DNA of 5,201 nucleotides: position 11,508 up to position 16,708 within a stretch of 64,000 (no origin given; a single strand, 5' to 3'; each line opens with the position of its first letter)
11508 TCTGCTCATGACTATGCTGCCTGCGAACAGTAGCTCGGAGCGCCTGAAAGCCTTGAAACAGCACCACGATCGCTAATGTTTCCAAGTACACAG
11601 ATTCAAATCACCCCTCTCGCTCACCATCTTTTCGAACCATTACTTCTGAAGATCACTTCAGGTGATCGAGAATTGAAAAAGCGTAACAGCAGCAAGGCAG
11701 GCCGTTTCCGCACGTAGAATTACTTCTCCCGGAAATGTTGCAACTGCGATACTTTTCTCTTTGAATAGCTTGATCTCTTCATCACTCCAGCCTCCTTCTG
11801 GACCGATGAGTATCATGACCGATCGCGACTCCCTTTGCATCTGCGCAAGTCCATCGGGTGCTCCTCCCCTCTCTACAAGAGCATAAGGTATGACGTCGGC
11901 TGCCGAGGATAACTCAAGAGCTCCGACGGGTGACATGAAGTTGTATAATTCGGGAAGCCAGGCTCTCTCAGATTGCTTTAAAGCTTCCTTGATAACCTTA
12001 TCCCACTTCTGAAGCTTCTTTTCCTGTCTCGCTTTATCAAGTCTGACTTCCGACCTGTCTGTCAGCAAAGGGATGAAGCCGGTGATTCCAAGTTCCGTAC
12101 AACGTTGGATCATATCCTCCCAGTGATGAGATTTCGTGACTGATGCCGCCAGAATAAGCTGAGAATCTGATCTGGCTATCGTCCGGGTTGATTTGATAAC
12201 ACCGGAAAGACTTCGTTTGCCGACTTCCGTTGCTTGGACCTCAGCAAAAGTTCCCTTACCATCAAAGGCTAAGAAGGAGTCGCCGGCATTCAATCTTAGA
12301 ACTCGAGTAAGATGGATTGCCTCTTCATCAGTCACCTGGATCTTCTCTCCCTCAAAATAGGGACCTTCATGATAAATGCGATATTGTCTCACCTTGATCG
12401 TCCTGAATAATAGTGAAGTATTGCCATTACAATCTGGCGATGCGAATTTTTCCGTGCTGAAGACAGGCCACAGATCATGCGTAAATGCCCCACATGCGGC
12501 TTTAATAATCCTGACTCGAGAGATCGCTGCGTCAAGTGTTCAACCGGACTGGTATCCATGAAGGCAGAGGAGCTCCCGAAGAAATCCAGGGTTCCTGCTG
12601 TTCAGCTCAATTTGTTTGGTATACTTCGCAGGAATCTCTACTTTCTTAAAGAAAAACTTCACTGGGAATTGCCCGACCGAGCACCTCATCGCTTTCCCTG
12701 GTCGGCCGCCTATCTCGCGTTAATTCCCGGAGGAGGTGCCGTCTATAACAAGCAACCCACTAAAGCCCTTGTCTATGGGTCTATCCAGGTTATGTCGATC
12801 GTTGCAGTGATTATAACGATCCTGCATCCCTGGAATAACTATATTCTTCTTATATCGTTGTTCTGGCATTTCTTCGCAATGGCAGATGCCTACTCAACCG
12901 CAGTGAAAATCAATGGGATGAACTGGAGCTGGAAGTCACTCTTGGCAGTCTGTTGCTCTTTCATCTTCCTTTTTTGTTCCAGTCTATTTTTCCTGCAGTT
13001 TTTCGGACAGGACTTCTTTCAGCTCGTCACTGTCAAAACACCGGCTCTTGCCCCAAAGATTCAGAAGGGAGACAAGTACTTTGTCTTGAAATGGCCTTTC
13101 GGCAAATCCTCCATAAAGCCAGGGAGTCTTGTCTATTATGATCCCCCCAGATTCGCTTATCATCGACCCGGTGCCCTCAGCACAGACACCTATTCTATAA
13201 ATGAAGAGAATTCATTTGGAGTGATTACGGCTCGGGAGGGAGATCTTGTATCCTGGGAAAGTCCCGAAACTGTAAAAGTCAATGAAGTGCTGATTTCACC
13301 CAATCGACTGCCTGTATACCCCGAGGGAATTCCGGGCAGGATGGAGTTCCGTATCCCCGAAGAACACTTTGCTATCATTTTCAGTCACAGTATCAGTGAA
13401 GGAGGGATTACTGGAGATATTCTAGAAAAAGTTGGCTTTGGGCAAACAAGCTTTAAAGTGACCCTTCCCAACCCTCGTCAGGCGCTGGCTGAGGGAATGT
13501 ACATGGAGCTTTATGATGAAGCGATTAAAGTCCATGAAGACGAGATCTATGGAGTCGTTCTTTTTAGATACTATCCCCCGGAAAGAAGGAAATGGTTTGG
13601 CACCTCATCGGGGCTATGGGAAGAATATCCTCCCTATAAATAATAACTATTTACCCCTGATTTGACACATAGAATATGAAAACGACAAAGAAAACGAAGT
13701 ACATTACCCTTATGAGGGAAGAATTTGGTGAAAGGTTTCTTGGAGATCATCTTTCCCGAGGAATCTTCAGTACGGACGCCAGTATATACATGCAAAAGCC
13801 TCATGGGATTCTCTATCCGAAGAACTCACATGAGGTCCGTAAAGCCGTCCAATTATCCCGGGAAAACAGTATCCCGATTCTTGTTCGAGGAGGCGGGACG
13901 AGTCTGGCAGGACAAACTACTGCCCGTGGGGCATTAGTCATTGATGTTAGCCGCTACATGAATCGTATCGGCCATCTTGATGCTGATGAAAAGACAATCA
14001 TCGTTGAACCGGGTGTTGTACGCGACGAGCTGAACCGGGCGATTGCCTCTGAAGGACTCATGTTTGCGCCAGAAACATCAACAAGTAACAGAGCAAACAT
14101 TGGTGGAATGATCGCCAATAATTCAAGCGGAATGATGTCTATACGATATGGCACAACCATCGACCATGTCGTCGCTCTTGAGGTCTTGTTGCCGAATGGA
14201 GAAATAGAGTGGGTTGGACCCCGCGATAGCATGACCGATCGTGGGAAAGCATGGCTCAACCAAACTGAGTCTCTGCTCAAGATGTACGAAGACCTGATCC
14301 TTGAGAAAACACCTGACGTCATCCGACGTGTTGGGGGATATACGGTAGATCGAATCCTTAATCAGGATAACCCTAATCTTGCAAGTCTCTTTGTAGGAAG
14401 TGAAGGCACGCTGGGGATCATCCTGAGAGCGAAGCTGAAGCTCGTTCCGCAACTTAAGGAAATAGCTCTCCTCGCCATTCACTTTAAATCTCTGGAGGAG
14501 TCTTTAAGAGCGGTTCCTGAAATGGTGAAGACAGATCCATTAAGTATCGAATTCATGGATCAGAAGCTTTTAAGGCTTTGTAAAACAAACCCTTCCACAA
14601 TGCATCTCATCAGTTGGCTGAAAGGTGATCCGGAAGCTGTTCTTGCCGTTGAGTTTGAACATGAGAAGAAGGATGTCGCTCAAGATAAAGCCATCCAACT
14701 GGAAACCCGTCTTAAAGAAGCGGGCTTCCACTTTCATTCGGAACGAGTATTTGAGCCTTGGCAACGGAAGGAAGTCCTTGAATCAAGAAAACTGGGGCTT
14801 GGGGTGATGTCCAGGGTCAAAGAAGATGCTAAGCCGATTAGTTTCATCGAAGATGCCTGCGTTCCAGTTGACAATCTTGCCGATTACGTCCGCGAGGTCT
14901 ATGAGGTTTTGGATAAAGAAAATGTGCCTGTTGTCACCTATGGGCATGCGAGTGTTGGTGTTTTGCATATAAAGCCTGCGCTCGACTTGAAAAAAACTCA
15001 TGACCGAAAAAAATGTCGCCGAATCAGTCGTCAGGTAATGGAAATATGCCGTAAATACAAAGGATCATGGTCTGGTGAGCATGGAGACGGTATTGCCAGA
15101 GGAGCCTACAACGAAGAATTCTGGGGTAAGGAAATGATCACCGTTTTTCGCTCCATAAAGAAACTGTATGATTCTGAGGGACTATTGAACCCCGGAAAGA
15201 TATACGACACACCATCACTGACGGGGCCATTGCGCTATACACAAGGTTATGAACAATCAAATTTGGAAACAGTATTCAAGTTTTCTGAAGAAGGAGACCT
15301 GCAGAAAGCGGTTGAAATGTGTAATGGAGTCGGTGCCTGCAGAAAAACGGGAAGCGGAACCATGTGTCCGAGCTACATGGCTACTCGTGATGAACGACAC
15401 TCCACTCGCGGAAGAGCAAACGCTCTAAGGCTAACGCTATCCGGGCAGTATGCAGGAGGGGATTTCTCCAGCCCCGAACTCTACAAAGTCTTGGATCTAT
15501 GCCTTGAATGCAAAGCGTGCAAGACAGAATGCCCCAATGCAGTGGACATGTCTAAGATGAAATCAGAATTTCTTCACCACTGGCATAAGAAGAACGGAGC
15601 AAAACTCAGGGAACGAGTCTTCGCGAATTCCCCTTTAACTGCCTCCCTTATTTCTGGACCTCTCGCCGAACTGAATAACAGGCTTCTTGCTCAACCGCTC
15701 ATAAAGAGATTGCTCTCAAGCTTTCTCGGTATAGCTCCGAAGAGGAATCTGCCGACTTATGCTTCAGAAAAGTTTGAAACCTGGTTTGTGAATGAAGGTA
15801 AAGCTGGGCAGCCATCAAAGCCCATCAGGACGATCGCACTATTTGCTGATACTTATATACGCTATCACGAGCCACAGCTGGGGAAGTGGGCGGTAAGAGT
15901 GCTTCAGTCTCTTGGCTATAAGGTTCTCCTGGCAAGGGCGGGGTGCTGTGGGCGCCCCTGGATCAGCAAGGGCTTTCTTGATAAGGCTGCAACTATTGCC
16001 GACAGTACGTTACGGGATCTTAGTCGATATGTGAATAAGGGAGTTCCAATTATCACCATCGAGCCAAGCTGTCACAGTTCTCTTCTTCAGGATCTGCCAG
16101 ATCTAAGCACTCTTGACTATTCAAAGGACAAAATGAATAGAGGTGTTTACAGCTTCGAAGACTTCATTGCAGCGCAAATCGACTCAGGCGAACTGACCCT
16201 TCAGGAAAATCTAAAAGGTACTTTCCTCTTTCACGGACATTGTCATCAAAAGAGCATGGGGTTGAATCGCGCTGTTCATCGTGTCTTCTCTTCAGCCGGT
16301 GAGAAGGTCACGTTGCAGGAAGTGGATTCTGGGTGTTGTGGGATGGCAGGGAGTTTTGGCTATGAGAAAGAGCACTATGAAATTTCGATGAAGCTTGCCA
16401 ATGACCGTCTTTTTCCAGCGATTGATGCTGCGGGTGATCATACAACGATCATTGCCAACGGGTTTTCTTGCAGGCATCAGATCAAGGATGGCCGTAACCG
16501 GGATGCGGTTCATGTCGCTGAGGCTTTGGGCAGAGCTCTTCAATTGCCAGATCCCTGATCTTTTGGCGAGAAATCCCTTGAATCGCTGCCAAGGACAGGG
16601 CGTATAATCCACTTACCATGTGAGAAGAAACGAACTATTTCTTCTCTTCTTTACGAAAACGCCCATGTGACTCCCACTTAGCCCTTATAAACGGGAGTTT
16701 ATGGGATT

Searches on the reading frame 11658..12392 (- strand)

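Call 32: search_protein_families(library=pfam, proteins=[window:11658-12392:-], max_evalue=0.001)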
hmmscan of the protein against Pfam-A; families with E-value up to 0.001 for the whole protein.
window:11658-12392:- (244 aa): 2 families
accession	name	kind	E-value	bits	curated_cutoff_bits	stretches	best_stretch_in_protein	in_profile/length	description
PF04452.19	Methyltrans_RNA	-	2.3e-40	138.3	23.9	1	76-240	4-165/165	RNA methyltransferase domain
PF20260.4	PUA_4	-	1.3e-09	38.4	23.9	1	20-66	1-47/48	RNA methyltransferase PUA domain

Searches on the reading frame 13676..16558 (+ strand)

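Call 32: search_protein_families(library=pfam, proteins=[window:13676-16558:+], max_evalue=0.001)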
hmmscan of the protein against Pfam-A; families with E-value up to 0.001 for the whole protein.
window:13676-16558:+ (960 aa): 6 families
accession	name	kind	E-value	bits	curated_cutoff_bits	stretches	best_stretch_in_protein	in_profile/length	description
PF02913.24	FAD-oxidase_C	-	6.6e-49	167.3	21.2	1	261-509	3-248/248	FAD linked oxidases, C-terminal domain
PF01565.28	FAD_binding_4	-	3.8e-40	137.2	26.4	1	42-180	1-138/139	FAD binding domain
PF02754.22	CCG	-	2.6e-11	43.9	20.6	1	727-803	9-84/85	Cysteine-rich domain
PF13183.11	Fer4_8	-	2.1e-09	38.2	27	1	546-622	2-67/68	4Fe-4S dicluster domain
PF13534.11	Fer4_17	-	1.8e-08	35.3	22.2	1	549-624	2-61/61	4Fe-4S dicluster domain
PF13237.11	Fer4_10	-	0.00093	19.5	25.5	0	603-624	3-22/53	4Fe-4S dicluster domain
